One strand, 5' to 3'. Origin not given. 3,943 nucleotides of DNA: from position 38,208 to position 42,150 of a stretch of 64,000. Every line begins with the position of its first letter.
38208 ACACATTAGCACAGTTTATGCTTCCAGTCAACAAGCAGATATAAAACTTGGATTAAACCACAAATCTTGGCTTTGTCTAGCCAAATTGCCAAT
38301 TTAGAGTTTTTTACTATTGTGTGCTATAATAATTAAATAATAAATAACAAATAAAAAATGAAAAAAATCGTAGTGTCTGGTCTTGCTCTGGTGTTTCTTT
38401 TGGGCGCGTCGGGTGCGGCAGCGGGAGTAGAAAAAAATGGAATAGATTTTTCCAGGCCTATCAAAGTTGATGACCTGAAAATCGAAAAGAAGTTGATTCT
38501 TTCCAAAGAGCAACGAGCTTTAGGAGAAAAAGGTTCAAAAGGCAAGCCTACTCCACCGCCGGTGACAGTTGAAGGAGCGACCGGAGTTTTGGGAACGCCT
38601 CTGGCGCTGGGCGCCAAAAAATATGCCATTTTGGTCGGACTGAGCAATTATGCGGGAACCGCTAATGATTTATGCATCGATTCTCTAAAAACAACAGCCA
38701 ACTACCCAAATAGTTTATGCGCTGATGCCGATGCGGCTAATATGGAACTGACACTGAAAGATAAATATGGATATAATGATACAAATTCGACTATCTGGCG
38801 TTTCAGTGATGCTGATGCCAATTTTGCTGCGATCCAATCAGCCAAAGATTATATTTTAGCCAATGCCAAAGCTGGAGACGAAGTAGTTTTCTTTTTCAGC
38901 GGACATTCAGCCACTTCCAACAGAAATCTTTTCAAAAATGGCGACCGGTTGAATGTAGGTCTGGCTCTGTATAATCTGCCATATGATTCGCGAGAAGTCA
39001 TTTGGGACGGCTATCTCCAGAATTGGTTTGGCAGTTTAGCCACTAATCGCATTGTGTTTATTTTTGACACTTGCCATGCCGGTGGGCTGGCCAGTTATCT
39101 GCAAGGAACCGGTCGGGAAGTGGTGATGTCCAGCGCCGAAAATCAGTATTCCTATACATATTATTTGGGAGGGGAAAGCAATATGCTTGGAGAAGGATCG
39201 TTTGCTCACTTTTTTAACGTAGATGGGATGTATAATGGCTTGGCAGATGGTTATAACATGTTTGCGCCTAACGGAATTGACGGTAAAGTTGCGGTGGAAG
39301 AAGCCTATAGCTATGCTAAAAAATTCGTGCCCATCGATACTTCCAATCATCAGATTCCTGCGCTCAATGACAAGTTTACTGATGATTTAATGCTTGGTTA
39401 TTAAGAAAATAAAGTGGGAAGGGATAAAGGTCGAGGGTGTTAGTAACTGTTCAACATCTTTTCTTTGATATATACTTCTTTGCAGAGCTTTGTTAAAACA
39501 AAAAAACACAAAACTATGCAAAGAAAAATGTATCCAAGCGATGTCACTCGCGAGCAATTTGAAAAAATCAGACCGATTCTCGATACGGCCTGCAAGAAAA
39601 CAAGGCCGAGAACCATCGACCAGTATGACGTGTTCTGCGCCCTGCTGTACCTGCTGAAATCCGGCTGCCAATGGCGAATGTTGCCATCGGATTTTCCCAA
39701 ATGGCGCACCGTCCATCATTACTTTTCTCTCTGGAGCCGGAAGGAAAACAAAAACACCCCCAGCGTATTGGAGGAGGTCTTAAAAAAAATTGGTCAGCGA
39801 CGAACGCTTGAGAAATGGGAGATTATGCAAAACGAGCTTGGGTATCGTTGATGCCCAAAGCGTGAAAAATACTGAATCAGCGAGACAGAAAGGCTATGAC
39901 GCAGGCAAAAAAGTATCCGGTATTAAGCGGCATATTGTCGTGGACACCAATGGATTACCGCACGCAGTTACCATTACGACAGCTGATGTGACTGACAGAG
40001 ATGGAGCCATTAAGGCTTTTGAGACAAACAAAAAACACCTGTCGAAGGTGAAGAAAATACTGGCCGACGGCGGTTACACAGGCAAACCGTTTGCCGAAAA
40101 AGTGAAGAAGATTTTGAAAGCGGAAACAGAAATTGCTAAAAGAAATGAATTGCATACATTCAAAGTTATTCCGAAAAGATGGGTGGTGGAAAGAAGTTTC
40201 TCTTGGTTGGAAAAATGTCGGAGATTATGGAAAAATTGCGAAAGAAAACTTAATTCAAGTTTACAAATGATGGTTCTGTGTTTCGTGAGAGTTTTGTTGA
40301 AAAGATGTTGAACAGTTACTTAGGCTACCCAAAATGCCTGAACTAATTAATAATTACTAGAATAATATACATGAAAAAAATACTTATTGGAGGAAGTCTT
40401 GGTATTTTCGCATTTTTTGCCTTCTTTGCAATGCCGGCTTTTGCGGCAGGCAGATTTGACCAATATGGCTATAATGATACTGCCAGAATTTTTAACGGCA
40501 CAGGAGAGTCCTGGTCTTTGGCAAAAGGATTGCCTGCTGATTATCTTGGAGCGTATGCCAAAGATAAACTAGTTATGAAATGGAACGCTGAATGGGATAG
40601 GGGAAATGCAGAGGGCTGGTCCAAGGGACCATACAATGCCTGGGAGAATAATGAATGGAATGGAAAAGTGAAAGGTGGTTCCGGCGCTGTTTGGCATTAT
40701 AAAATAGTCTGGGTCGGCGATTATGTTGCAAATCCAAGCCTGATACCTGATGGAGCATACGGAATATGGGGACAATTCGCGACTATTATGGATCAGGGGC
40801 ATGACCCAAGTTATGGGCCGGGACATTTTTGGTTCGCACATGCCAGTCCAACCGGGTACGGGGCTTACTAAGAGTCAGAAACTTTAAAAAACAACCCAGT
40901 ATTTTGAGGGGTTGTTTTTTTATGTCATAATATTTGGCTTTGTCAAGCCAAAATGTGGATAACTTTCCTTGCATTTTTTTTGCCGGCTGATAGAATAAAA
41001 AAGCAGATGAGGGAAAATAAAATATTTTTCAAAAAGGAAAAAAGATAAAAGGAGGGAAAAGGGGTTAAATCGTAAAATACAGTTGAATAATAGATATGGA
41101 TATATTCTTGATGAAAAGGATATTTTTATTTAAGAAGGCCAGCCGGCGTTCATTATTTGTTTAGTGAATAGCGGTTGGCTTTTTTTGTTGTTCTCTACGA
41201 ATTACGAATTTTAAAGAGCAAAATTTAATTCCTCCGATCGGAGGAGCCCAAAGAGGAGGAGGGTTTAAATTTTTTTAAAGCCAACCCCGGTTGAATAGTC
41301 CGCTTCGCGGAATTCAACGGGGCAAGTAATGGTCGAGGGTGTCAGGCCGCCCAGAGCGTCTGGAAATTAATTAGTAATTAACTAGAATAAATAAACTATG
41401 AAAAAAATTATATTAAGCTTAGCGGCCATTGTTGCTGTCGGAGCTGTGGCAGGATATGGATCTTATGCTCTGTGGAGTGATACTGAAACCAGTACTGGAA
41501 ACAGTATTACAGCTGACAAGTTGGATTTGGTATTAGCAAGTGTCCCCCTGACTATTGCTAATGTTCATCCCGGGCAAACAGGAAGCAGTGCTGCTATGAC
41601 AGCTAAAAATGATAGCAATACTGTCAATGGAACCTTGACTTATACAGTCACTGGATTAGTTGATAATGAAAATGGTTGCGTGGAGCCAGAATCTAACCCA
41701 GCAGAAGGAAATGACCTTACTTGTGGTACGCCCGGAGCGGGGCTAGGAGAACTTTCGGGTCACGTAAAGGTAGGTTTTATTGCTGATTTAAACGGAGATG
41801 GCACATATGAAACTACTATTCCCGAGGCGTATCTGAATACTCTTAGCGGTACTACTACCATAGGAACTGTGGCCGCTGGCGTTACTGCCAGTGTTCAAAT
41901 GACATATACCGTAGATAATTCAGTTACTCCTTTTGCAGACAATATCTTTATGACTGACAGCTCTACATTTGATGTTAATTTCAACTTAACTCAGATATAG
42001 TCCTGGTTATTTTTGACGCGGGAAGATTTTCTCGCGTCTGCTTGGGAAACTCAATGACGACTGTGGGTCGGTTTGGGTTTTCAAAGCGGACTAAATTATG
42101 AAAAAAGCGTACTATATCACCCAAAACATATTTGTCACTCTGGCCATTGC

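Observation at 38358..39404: Signal-peptide-bearing caspase-family (C14) protease next to an IS element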

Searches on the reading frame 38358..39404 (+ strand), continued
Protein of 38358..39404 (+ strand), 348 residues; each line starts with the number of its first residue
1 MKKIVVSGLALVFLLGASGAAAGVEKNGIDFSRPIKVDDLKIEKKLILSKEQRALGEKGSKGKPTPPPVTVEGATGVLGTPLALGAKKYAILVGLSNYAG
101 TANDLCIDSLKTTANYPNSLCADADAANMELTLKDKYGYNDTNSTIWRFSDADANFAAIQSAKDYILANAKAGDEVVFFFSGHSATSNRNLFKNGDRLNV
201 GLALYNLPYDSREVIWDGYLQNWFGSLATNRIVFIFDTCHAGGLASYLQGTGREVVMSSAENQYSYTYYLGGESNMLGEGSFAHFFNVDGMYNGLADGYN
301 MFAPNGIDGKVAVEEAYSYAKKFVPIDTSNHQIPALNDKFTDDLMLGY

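Call 60: search_protein_families(library=pfam, proteins=[L040:3846-4925:+, L040:4987-5511:+, L040:5453-7183:+, L040:7161-8309:+, L040:1542-1946:+, L021:4986-5879:+, L021:7547-8140:+, L021:8331-9827:+, L021:9882-10499:+, L021:10785-12515:+], max_evalue=0.01)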
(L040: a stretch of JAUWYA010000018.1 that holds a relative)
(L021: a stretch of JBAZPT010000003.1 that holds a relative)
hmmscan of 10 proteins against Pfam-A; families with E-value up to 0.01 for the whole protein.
L040:3846-4925:+ (359 aa): 1 family
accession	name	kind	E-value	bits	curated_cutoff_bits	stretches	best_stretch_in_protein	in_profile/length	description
PF12389.13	Peptidase_M73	-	1.6e-11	44.9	22.5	1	3-78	5-75/196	Camelysin metallo-endopeptidase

L040:4987-5511:+ (174 aa): 2 families
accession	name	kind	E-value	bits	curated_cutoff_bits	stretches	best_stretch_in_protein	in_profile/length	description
PF00717.28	Peptidase_S24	-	0.00018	21.6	23.3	1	37-122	35-115/116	Peptidase S24-like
PF10502.14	Peptidase_S26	-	0.00055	20.4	22.9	1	18-85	4-76/168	Signal peptidase, peptidase S26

L040:5453-7183:+ (576 aa): 2 families
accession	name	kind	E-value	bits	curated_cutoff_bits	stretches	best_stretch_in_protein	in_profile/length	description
PF00932.25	LTD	-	1.8e-12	48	34.3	1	236-344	5-108/109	Lamin Tail Domain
PF12389.13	Peptidase_M73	-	1.7e-05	25.2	22.5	1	73-132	19-78/196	Camelysin metallo-endopeptidase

L040:7161-8309:+ (382 aa): 2 families
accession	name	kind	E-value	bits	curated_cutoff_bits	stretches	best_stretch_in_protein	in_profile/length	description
PF16656.11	Pur_ac_phosph_N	-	3.5e-08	34.3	30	1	194-278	13-93/93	Purple acid Phosphatase, N-terminal domain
PF05545.16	FixQ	-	0.0076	16.6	29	0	356-380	12-36/49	Cbb3-type cytochrome oxidase component FixQ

L040:1542-1946:+ (134 aa): 0 families

L021:4986-5879:+ (297 aa): 1 family
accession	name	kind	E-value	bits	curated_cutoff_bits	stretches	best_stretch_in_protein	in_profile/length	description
PF00188.32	CAP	-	6.5e-17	62.9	21.1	1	38-143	2-106/117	Cysteine-rich secretory protein family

L021:7547-8140:+ (197 aa): 1 family
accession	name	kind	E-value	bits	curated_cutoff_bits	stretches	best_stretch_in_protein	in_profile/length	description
PF12389.13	Peptidase_M73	-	0.0027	18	22.5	1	12-79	12-77/196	Camelysin metallo-endopeptidase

L021:8331-9827:+ (498 aa): 0 families

L021:9882-10499:+ (205 aa): 2 families
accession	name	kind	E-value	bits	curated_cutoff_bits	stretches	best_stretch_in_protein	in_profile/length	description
PF00717.28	Peptidase_S24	-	4.7e-05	23.5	23.3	1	30-78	32-79/116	Peptidase S24-like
PF10502.14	Peptidase_S26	-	0.00022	21.6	22.9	1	14-83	4-78/168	Signal peptidase, peptidase S26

L021:10785-12515:+ (576 aa): 3 families
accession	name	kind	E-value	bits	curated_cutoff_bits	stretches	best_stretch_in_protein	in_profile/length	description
PF00932.25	LTD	-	4.3e-17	62.9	34.3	1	252-362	5-104/109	Lamin Tail Domain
PF17957.7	Big_7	-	3.5e-08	34.4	24.1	1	154-226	1-69/70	Bacterial Ig domain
PF13750.12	Big_3_3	-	0.0017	18.5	27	0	119-181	12-76/157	Bacterial Ig-like domain (group 3)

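Call 61: search_protein_families(library=pfam, proteins=[L019:4126-5946:+, L019:7414-8112:+, L019:8536-9207:+, L019:9311-9955:+, L019:11032-12930:+, L069:316-921:+, L069:927-2933:+, L069:2930-4009:+, L069:4238-5728:+, L069:7918-8616:+], max_evalue=0.01)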
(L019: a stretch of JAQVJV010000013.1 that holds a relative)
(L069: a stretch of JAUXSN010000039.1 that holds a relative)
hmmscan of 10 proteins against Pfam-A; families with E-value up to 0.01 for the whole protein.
L019:4126-5946:+ (606 aa): 2 families
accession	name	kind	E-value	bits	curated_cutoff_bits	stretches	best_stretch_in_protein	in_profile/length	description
PF01411.24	tRNA-synt_2c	-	1.9e-149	499.2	30.3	1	5-453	1-434/552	tRNA synthetases class II (A)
PF07973.19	tRNA_SAD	-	1.3e-14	54.3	24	1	559-601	1-43/44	Threonyl and Alanyl tRNA synthetase second additional domain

L019:7414-8112:+ (232 aa): 0 families

L019:8536-9207:+ (223 aa): 1 family
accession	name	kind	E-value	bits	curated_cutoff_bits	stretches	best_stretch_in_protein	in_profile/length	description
PF12389.13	Peptidase_M73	-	1.2e-07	32.2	22.5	1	11-216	14-194/196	Camelysin metallo-endopeptidase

L019:9311-9955:+ (214 aa): 0 families

L019:11032-12930:+ (632 aa): 1 family
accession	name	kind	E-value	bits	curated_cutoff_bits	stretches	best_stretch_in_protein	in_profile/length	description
PF00932.25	LTD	-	8e-14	52.4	34.3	1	281-397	5-104/109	Lamin Tail Domain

L069:316-921:+ (201 aa): 2 families
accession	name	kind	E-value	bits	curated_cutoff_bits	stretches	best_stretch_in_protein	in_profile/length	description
PF00717.28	Peptidase_S24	-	4.2e-06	26.9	23.3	1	34-82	32-79/116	Peptidase S24-like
PF10502.14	Peptidase_S26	-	0.00053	20.4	22.9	1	16-87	9-78/168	Signal peptidase, peptidase S26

L069:927-2933:+ (668 aa): 3 families
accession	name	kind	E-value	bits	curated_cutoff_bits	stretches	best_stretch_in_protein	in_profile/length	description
PF00932.25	LTD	-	2.5e-11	44.3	34.3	1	289-408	4-104/109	Lamin Tail Domain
PF17957.7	Big_7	-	0.00031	21.8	24.1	1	171-247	1-69/70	Bacterial Ig domain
PF14693.11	Ribosomal_TL5_C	-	0.0009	20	27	1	522-601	1-76/84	Ribosomal protein TL5, C-terminal domain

L069:2930-4009:+ (359 aa): 0 families

L069:4238-5728:+ (496 aa): 2 families
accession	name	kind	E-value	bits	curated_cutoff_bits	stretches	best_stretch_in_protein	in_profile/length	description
PF04607.23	RelA_SpoT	-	1.3e-18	67.8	27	1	66-203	2-111/113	Region found in RelA / SpoT proteins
PF20155.4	TMP_3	-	0.0024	18.1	41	0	207-274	71-138/192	Tape measure protein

L069:7918-8616:+ (232 aa): 3 families
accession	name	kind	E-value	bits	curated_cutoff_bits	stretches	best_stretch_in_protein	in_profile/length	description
PF06414.18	Zeta_toxin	-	1e-37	130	22.3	1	29-188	6-177/199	Zeta toxin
PF13671.12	AAA_33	-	3.9e-11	43.9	27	1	43-169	3-132/143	AAA domain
PF20720.3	nSTAND3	-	0.0033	17.6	27.2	0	42-81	20-59/155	Novel STAND NTPase 3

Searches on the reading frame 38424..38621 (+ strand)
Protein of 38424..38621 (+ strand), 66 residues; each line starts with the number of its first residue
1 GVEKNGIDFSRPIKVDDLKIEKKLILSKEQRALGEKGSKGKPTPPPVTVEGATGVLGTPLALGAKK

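Call 50: search_protein_families(library=pfam, proteins=[window:38424-38621:+], max_evalue=10)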
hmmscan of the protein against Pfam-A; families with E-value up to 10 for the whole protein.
seq(66 aa): 0 families

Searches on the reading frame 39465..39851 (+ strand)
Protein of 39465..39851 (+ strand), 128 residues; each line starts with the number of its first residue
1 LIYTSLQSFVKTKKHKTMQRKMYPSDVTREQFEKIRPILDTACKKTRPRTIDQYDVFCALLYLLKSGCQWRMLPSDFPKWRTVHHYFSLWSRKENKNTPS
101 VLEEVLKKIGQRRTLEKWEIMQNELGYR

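Call 3: search_protein_families(library=pfam, proteins=[window:39465-39851:+], max_evalue=0.01)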
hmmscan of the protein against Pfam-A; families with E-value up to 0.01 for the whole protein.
window:39465-39851:+ (128 aa): 1 family
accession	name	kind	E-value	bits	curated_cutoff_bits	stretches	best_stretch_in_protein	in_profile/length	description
PF13340.11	DUF4096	-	8e-21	74.5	34.3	1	27-93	1-69/76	Putative transposase of IS4/5 family (DUF4096)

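Call 4: search_protein_families(library=ncbifam, proteins=[window:39465-39851:+], max_evalue=0.01)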
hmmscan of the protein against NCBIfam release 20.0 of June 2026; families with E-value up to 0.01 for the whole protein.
window:39465-39851:+ (128 aa): 2 families
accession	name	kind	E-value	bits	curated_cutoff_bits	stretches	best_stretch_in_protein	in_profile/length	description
NF033580.1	transpos_IS5_3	equivalog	2.2e-25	89.7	110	1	23-118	1-89/258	IS5 family transposase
NF038191.1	V_Cas12k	exception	0.0091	14.4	150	0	88-119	17-47/629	type V CRISPR-associated protein Cas12k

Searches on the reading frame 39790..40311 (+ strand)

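Call 3: search_protein_families(library=pfam, proteins=[window:39790-40311:+], max_evalue=0.01)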
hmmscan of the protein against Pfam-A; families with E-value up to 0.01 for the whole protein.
window:39790-40311:+ (173 aa): 3 families
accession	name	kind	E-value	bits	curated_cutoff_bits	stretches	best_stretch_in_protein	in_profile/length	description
PF01609.27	DDE_Tnp_1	-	1.3e-31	110.4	23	1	14-169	3-200/200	Transposase DDE domain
PF13586.12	DDE_Tnp_1_2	-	2.2e-08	34.9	29.2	1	91-171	2-86/86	Transposase DDE domain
PF13612.12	DDE_Tnp_1_3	-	0.00028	21.3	27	1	30-117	31-113/155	Transposase DDE domain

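Call 4: search_protein_families(library=ncbifam, proteins=[window:39790-40311:+], max_evalue=0.01)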
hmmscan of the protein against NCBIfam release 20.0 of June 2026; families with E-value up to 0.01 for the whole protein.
window:39790-40311:+ (173 aa): 7 families
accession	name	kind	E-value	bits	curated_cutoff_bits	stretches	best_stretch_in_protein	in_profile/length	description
NF033580.1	transpos_IS5_3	equivalog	3.5e-42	144.7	110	1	6-169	86-257/258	IS5 family transposase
NF033520.1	transpos_IS982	equivalog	3.3e-14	53.1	130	1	23-155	90-226/243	IS982 family transposase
NF033581.1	transpos_IS5_4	equivalog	2.2e-08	33.8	140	1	7-163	107-280/285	IS5 family transposase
NF033551.1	transpos_IS1182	equivalog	3.6e-08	32.7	270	1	34-119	257-343/488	IS1182 family transposase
NF033579.1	transpos_IS5_2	equivalog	5.7e-06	26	140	1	20-148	113-240/289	IS5 family transposase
NF033578.1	transpos_IS5_1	equivalog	0.00066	18.9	275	1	64-168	307-411/419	IS5 family transposase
NF033592.1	transpos_IS4_1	equivalog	0.0087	15.2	115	0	16-102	107-192/332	IS4 family transposase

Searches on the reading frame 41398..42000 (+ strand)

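Call 3: search_protein_families(library=pfam, proteins=[window:41398-42000:+], max_evalue=0.01)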
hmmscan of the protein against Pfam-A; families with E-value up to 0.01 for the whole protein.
window:41398-42000:+ (200 aa): 1 family
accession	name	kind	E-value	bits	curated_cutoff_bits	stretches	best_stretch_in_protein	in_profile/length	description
PF12389.13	Peptidase_M73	-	0.001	19.4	22.5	1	9-63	12-65/196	Camelysin metallo-endopeptidase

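Call 4: search_protein_families(library=ncbifam, proteins=[window:41398-42000:+], max_evalue=0.01)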
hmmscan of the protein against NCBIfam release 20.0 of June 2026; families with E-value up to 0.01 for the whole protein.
window:41398-42000:+ (200 aa): 2 families
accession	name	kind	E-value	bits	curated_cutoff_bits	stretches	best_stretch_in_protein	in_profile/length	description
TIGR04088.1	cognate_SipW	domain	2.6e-06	27.4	19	1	8-39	1-31/34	SipW-dependent-type signal peptide-containing protein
TIGR04089.1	exp_by_SipW_III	subfamily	0.008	16.3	60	1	16-50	18-52/179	alternate-type signal peptide domain-containing protein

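Call 51: search_protein_families(library=padloc, proteins=[window:41398-42000:+], max_evalue=0.01)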
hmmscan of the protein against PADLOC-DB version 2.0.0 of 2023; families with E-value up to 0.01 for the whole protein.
window:41398-42000:+ (200 aa): 0 families
